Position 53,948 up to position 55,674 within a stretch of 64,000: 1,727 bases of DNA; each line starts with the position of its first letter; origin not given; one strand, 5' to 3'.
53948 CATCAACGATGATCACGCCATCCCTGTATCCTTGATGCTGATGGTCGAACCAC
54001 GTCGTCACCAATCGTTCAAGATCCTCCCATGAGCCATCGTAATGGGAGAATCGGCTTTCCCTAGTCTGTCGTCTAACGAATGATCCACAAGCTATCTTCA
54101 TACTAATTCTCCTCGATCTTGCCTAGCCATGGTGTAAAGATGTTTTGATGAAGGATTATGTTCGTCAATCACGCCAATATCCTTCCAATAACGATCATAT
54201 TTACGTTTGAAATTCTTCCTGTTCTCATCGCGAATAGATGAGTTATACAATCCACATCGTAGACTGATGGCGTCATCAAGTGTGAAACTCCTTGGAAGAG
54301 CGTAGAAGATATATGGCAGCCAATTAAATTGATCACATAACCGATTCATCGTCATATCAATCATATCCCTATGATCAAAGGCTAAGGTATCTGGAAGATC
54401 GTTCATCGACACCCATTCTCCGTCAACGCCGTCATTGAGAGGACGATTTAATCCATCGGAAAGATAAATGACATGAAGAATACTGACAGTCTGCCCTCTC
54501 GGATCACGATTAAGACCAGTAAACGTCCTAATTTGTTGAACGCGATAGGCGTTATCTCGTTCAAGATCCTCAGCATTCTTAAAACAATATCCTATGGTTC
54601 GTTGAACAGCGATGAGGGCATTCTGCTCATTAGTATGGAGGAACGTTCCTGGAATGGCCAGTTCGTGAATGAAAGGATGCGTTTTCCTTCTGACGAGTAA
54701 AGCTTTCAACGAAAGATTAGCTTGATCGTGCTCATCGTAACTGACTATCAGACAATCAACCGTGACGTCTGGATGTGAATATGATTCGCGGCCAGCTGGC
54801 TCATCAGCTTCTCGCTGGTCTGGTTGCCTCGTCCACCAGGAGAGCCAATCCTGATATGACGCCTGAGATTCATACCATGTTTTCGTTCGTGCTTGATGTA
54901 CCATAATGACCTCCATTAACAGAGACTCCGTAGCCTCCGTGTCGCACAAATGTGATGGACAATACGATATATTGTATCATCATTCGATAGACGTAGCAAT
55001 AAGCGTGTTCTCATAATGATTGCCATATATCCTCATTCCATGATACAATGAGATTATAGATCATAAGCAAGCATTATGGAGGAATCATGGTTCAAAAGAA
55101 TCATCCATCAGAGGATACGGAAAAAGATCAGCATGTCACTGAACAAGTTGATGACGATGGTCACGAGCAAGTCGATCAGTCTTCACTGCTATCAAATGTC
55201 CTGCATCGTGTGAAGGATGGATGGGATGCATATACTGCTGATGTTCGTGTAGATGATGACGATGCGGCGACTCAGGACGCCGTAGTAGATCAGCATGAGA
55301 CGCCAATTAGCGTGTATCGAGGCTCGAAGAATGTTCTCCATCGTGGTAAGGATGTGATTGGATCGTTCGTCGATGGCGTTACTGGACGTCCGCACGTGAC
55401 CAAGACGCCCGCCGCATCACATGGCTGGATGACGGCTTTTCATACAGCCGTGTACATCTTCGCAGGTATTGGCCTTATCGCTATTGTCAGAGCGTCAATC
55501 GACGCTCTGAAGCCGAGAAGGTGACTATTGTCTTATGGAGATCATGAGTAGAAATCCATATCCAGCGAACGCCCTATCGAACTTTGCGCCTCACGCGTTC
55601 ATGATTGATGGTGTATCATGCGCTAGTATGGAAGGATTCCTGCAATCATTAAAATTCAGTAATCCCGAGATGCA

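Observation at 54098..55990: NADAR plus Nudix-like pair, and a nearby ppGpp hydrolase: candidate anti-defence island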

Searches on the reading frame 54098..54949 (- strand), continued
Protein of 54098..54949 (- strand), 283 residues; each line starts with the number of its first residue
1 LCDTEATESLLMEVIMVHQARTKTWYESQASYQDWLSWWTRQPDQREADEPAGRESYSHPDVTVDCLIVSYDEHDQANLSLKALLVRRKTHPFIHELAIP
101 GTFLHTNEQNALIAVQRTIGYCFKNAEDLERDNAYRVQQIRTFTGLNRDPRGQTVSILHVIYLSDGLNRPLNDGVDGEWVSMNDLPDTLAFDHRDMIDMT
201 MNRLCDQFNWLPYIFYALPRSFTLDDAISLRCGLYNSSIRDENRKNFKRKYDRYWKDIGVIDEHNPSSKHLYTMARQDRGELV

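Call 71: find_related_loci(query=A2, collection=genome_contigs, flank=3000)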
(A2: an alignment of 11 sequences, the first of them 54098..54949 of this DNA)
Query A2 (283 aa) in genome_contigs; peptide patterns used: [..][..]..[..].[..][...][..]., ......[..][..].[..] (x = any residue, [..] = any of these).
52 stretches matched a pattern; 36 encode a relative of the query (tblastn E <= 1e-3); 36 distinct loci.
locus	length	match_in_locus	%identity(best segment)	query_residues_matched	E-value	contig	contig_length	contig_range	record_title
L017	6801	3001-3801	43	21-275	7e-70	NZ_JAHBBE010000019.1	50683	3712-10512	Bifidobacterium pongonis strain 64T4 Contig_19, whole genome shotgun sequence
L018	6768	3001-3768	39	25-269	1e-50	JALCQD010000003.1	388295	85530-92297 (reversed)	MAG: Bifidobacteriaceae bacterium isolate UW_DM_BIF1_1 Ga0455769_00011, whole genome shotgun sequence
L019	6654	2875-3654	39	25-278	2e-50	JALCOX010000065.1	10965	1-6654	MAG: Bifidobacteriaceae bacterium isolate UW_DM_BIF4_1 Ga0455767_002310, whole genome shotgun sequence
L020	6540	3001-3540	32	57-250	9e-24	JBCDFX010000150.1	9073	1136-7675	MAG: Cyanobacteria bacterium P01_H01_bin.119 k141_918991_length_9073_cov_32.2862, whole genome shotgun sequence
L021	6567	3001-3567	29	62-268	2e-19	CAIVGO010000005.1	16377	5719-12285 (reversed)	MAG: uncultured Bacteroidetes bacterium isolate Ja1_bin-1389 genome assembly, contig: bin-1389:005/840, whole genome sho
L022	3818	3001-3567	29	62-268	4e-19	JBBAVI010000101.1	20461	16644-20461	MAG: Saprospiraceae bacterium isolate EUL_319 ctg101-EUL_319, whole genome shotgun sequence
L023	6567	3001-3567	29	62-268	4e-19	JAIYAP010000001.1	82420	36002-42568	MAG: Saprospiraceae bacterium isolate E1_MAG_00004 pond_E1_MAG_00004_000000000026, whole genome shotgun sequence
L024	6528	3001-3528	29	61-250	5e-16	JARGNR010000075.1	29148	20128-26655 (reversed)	MAG: Saprospiraceae bacterium isolate bin_bo_oilr1.014 NODE_1053_length_29148_cov_6.683773, whole genome shotgun sequenc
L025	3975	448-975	26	60-263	1e-12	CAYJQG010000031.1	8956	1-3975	MAG TPA_asm: uncultured Candidatus Saccharibacteria bacterium isolate ERP125453_co1_149 genome assembly, contig: NODE_93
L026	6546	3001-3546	29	11-197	2e-12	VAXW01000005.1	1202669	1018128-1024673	MAG: Actinobacteria bacterium isolate AC_42 14_1009_09_40cm_scaffold_3, whole genome shotgun sequence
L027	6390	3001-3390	29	81-215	7e-11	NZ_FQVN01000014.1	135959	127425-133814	Streptoalloteichus hindustanus strain DSM 44523, whole genome shotgun sequence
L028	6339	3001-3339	32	82-203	2e-10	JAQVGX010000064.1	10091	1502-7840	MAG: Candidatus Dojkabacteria bacterium isolate STE_192 NODE_17217_length_10091_cov_3.730028_Sandtown_E, whole genome sh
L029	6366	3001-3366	29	59-198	5e-10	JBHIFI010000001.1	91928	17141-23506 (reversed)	MAG: Thermoplasmata archaeon isolate b1.sp2_bin.58 NODE_11_length_91928_cov_9.089460, whole genome shotgun sequence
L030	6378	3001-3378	31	52-197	7e-10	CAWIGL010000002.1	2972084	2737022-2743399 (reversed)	MAG: uncultured delta proteobacterium isolate MFD03726.bin.2.45 genome assembly, contig: contig_12774, whole genome shot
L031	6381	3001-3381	30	81-212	3e-9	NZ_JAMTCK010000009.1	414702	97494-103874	Goodfellowiella coeruleoviolacea strain DSM 43935 LX83DRAFT_scaffold00009.9, whole genome shotgun sequence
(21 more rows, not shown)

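Call 88: find_related_loci(query=A2, collection=viral_contigs, flank=6000)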
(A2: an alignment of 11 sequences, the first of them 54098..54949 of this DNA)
Query A2 (283 aa) in viral_contigs; peptide patterns used: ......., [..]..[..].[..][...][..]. (x = any residue, [..] = any of these).
20 stretches matched a pattern, but none encodes a relative of the query by tblastn (E <= 1e-3).

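Call 89: find_related_loci(query=A2, collection=metagenome_contigs, flank=7000)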
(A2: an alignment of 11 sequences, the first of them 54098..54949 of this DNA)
Query A2 (283 aa) in metagenome_contigs; peptide patterns used: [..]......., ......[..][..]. (x = any residue, [..] = any of these).
234 stretches matched a pattern; 49 encode a relative of the query (tblastn E <= 1e-3); 49 distinct loci.
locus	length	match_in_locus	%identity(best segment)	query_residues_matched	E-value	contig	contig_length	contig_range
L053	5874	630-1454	42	13-275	2e-70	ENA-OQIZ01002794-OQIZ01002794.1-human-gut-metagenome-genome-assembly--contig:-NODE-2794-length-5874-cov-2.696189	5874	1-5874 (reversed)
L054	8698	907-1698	42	20-274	1e-65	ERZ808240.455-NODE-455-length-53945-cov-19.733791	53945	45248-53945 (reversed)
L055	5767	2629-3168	32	57-250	1e-23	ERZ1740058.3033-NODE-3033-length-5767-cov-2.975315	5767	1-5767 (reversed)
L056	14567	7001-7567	29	62-268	3e-19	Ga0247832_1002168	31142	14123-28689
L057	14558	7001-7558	30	55-251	1e-18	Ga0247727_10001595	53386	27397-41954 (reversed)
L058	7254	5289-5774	30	56-226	8e-14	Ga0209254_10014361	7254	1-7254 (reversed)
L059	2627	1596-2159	27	60-253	1e-12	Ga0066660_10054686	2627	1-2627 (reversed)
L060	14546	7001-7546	29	11-197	3e-12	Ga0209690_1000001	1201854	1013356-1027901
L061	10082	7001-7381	30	58-197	8e-12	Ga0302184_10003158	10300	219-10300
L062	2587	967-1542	28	56-253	9e-12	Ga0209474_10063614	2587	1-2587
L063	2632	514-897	34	56-197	5e-11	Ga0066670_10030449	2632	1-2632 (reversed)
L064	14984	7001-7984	29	54-259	1e-22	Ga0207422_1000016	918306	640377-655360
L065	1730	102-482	31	60-203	2e-10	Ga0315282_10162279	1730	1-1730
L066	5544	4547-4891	33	82-204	3e-10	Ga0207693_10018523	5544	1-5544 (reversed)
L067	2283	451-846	30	60-204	5e-10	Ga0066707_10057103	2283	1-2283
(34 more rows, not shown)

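Call 102: search_solved_structures(query=A2, max_evalue=0.001)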
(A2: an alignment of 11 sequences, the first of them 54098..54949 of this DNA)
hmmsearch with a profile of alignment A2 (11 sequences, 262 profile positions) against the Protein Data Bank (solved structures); distinct sequences matched with E-value up to 0.001: 7.
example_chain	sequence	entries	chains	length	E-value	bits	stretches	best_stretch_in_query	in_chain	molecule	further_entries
2fml_A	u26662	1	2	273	7.5e-48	166.1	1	8-257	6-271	MutT/nudix family protein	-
3gz5_A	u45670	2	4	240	1.8e-21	79.7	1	34-254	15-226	MutT/nudix family protein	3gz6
5bs6_A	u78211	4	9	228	3.9e-20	75.3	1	43-256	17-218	transcriptional regulator AraR | transcriptional factor AraR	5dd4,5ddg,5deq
3gz8_A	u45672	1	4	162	4.8e-19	71.7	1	33-185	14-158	MutT/nudix family protein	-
2qjo_A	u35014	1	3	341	7e-07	31.9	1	58-182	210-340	Bifunctional NMN adenylyltransferase/Nudix hydrolase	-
2qjt_B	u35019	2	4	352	9.2e-07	31.5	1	63-180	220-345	Nicotinamide-nucleotide adenylyltransferase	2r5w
3i9x_A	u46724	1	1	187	9.7e-06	28.1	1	34-187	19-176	mutT/nudix family protein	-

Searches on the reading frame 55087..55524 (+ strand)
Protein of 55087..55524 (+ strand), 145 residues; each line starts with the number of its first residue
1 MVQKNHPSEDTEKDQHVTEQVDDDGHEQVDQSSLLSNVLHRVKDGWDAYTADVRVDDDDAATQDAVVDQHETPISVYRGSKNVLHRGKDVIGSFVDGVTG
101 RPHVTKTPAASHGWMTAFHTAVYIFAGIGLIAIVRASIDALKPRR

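Call 4: search_protein_families(library=pfam, proteins=[window:55087-55524:+], max_evalue=0.1)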
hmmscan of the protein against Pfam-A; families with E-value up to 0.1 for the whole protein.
window:55087-55524:+ (145 aa): 1 family
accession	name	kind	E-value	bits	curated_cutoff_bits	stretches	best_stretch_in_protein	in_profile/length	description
PF11316.14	Rhamno_transf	-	0.0078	16.1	23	1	25-69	91-135/235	Putative rhamnosyl transferase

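Call 5: search_protein_families(library=phrogs, proteins=[window:55087-55524:+], max_evalue=0.01)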
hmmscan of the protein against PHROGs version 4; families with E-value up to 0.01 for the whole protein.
window:55087-55524:+ (145 aa): 0 families

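Call 7: search_protein_families(library=ncbifam, proteins=[window:55087-55524:+], max_evalue=0.1)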
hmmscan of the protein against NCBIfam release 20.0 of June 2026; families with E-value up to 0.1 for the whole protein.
window:55087-55524:+ (145 aa): 0 families

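Call 8: search_protein_families(library=padloc, proteins=[window:55087-55524:+], max_evalue=0.1)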
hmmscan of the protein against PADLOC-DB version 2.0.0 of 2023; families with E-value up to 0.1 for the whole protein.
window:55087-55524:+ (145 aa): 0 families
